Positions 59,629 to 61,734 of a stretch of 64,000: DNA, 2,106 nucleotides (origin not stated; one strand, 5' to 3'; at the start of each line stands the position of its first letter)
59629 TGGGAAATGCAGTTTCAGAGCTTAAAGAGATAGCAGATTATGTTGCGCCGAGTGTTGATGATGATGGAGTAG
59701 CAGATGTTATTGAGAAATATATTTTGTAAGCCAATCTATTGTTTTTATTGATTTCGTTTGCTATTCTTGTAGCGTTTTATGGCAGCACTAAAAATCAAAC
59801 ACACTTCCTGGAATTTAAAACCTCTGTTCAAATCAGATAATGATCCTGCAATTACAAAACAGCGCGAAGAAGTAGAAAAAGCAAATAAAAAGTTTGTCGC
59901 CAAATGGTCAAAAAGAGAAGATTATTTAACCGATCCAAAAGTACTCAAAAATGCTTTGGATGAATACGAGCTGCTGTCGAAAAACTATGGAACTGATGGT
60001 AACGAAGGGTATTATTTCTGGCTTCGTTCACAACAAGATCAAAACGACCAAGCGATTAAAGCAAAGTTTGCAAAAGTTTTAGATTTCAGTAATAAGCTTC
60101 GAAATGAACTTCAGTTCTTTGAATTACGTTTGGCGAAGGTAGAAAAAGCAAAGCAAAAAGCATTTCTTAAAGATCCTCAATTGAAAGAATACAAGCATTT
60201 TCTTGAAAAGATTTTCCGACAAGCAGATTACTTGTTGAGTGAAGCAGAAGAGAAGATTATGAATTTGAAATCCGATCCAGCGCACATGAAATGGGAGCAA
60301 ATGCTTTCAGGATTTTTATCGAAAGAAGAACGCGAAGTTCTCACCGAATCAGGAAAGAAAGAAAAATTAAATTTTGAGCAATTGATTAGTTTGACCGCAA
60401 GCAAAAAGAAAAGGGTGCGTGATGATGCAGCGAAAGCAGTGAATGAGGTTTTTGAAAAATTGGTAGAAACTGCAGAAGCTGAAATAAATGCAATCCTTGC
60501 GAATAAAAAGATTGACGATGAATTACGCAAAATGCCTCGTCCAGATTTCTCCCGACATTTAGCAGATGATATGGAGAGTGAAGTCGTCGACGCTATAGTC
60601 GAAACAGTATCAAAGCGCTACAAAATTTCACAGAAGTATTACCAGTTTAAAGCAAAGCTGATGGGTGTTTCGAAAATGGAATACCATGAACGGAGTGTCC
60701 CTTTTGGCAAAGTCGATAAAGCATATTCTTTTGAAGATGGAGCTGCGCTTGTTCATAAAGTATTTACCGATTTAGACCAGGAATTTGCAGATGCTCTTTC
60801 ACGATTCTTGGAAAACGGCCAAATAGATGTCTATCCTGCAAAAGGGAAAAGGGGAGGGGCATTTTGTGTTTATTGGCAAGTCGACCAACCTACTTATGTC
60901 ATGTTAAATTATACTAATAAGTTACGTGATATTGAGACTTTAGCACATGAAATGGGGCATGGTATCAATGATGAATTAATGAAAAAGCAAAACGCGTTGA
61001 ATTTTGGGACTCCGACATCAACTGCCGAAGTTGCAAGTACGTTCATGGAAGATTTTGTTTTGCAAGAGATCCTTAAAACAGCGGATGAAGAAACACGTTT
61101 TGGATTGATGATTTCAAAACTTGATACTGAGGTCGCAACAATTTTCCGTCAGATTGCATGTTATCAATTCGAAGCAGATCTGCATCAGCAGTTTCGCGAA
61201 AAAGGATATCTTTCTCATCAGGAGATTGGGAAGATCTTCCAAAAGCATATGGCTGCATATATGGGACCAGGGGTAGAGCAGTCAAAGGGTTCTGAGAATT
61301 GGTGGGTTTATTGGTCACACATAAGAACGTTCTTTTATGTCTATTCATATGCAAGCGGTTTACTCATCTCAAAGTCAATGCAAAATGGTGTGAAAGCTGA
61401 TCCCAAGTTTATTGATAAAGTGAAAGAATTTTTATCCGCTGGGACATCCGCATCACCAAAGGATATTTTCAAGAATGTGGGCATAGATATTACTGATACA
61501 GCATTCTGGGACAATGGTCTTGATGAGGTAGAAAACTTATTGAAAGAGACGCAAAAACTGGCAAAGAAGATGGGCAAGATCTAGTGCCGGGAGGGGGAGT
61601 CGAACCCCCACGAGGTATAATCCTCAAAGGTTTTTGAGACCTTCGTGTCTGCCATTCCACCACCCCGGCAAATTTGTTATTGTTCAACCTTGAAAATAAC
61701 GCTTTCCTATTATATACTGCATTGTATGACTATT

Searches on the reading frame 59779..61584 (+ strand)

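Call 39: search_protein_families(library=pfam, proteins=[window:59779-61584:+], max_evalue=0.00001)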
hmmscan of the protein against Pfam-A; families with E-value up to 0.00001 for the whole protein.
window:59779-61584:+ (601 aa): 2 families
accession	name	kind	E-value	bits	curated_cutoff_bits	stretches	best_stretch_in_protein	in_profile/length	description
PF01432.26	Peptidase_M3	-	1.6e-32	113.9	27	1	336-581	165-455/457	Peptidase family M3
PF08439.15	Peptidase_M3_N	-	1.2e-12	48.3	25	1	118-174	2-59/70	Oligopeptidase F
